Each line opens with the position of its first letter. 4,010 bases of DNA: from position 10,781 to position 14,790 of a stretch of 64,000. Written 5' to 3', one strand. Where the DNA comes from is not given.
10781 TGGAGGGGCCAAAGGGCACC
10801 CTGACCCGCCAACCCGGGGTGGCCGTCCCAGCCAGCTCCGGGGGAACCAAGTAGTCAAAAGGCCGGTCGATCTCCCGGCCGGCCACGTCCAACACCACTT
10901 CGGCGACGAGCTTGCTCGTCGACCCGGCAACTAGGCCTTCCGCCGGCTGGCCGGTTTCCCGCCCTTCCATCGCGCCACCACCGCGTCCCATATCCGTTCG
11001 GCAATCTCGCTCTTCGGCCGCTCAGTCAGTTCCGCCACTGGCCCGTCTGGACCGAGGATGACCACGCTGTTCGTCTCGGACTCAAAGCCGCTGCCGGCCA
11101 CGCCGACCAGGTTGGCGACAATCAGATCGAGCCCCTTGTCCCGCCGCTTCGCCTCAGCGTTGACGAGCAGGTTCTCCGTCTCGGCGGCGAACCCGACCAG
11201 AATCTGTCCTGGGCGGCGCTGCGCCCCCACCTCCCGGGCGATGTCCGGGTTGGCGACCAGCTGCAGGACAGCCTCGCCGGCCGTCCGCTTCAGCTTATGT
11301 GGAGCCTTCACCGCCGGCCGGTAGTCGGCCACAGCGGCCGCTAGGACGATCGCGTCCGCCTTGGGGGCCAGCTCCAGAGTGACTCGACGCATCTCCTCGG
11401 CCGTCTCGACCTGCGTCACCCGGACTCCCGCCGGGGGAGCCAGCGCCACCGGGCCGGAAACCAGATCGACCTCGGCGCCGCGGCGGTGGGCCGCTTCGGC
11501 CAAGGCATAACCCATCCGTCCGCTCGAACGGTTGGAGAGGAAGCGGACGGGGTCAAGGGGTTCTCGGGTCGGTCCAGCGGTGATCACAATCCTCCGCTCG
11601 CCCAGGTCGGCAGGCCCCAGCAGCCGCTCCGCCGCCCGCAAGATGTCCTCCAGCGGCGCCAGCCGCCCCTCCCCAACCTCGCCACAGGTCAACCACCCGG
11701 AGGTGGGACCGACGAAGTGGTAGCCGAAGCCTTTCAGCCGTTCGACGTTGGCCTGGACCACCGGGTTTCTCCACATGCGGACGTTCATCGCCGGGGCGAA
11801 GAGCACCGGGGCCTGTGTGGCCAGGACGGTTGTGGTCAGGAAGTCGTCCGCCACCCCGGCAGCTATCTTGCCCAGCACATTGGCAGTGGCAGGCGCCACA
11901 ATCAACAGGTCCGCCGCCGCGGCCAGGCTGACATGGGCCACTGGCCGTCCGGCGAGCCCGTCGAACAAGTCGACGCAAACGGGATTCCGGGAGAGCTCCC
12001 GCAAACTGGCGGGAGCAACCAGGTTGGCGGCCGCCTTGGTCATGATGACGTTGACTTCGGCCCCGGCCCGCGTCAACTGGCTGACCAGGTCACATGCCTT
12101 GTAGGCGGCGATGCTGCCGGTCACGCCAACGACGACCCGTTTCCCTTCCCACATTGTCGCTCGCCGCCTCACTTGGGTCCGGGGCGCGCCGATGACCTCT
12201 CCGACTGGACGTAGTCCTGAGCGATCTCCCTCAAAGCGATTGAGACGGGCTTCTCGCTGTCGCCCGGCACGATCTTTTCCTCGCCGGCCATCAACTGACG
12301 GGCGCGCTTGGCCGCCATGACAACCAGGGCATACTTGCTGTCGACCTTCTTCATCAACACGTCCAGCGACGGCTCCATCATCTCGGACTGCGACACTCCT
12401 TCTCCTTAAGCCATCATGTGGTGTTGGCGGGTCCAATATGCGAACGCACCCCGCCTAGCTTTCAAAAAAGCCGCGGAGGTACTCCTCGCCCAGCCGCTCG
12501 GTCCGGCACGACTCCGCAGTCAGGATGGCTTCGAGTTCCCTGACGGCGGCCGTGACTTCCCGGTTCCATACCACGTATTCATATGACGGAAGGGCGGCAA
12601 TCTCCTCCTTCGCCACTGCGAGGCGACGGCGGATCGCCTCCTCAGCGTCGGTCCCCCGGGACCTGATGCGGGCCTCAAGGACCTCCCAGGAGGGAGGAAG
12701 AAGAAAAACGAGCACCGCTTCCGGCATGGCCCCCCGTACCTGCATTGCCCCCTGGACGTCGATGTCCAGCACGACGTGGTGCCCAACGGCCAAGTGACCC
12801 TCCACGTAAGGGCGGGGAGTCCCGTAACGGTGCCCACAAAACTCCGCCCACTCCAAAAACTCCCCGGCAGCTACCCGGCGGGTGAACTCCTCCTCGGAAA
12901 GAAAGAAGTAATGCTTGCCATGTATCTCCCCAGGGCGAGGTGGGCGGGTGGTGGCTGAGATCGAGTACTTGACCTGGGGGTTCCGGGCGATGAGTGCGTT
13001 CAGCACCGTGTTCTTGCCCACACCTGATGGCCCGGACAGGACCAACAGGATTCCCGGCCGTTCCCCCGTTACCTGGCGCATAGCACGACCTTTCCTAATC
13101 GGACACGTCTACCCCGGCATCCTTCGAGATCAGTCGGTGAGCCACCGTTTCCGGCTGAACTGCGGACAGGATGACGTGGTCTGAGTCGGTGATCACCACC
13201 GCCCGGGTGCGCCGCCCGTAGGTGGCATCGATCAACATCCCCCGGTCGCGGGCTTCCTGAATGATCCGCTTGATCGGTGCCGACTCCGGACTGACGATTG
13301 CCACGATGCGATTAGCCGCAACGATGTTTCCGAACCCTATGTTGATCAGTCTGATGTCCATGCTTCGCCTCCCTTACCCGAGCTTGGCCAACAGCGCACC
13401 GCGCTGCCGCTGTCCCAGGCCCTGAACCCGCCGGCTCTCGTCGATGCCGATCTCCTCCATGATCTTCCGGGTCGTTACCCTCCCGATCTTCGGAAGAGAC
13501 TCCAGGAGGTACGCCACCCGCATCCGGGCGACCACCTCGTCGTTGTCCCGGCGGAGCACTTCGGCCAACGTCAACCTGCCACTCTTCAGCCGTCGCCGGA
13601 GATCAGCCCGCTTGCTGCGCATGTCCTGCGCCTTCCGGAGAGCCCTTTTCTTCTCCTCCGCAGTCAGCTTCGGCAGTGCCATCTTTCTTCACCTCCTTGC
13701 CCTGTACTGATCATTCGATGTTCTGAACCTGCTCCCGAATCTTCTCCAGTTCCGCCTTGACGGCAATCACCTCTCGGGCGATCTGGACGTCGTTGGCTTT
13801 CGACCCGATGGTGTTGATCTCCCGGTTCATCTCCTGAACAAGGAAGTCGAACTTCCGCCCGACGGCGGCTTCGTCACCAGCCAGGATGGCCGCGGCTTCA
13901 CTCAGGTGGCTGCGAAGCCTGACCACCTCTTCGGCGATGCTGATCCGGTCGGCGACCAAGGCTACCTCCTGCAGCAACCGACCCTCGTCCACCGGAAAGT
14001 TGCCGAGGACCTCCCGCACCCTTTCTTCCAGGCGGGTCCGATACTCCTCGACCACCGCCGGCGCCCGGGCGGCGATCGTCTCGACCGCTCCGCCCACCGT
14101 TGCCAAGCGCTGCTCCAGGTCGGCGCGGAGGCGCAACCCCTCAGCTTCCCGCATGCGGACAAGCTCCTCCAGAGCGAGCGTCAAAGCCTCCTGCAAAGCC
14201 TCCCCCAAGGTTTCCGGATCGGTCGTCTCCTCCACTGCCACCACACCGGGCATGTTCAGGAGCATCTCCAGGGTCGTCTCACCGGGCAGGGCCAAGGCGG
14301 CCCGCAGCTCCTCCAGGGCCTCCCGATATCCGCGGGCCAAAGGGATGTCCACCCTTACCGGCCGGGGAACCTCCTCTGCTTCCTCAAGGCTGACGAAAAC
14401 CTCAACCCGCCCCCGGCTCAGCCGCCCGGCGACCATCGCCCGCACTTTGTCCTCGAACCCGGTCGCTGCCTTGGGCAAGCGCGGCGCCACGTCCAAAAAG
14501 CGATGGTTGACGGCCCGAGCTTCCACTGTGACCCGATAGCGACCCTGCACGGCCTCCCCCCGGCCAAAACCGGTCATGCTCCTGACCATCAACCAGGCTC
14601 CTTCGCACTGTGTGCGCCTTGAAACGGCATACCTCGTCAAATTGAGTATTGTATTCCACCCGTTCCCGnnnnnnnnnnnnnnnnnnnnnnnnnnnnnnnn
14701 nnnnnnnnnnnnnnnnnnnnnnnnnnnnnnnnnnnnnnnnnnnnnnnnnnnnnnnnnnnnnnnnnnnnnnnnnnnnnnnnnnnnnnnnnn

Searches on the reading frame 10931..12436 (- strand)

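Call 31: search_protein_families(library=pfam, proteins=[window:10931-12436:-], max_evalue=0.00001)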
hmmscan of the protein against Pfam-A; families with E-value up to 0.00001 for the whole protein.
window:10931-12436:- (501 aa): 2 families
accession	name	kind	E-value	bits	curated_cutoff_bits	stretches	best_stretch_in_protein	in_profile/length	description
PF04127.22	DFP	-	2.2e-71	240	22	1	280-461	3-186/186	DNA/pantothenate metabolism flavoprotein C-terminal domain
PF02441.25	Flavoprotein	-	1.3e-34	119.5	22.7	1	99-267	1-156/162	Flavoprotein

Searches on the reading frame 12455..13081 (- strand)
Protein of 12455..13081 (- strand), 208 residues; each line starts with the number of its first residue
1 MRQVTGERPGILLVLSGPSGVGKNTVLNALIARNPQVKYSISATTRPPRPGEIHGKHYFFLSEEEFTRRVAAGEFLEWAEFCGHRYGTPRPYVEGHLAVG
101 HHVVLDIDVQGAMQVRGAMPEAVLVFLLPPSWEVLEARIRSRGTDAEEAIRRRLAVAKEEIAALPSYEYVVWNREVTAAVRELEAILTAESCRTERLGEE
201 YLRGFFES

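Call 31: search_protein_families(library=pfam, proteins=[window:12455-13081:-], max_evalue=0.00001)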
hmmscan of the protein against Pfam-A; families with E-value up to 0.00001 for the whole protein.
window:12455-13081:- (208 aa): 1 family
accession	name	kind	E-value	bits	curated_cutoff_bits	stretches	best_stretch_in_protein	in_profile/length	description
PF00625.27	Guanylate_kin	-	1.9e-49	168.3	25.2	1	12-189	4-181/182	Guanylate kinase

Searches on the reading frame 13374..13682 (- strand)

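Call 31: search_protein_families(library=pfam, proteins=[window:13374-13682:-], max_evalue=0.00001)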
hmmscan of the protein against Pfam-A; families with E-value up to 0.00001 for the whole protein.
window:13374-13682:- (102 aa): 1 family
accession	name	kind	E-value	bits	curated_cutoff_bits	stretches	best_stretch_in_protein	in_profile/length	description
PF22525.1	H2TH_5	-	1.9e-25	89.1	27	1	32-100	1-70/71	S13-like H2TH domain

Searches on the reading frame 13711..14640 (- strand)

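Call 31: search_protein_families(library=pfam, proteins=[window:13711-14640:-], max_evalue=0.00001)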
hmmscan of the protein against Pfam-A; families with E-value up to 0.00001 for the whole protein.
window:13711-14640:- (309 aa): 2 families
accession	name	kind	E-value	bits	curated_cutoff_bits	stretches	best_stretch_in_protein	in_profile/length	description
PF08340.16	YicC-like_C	-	9.2e-45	152.1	27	1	189-309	1-120/120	Endoribonuclease YicC-like, C-terminal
PF03755.18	YicC-like_N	-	1.9e-44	152.2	25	1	19-172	1-155/156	Endoribonuclease YicC-like, N-terminal region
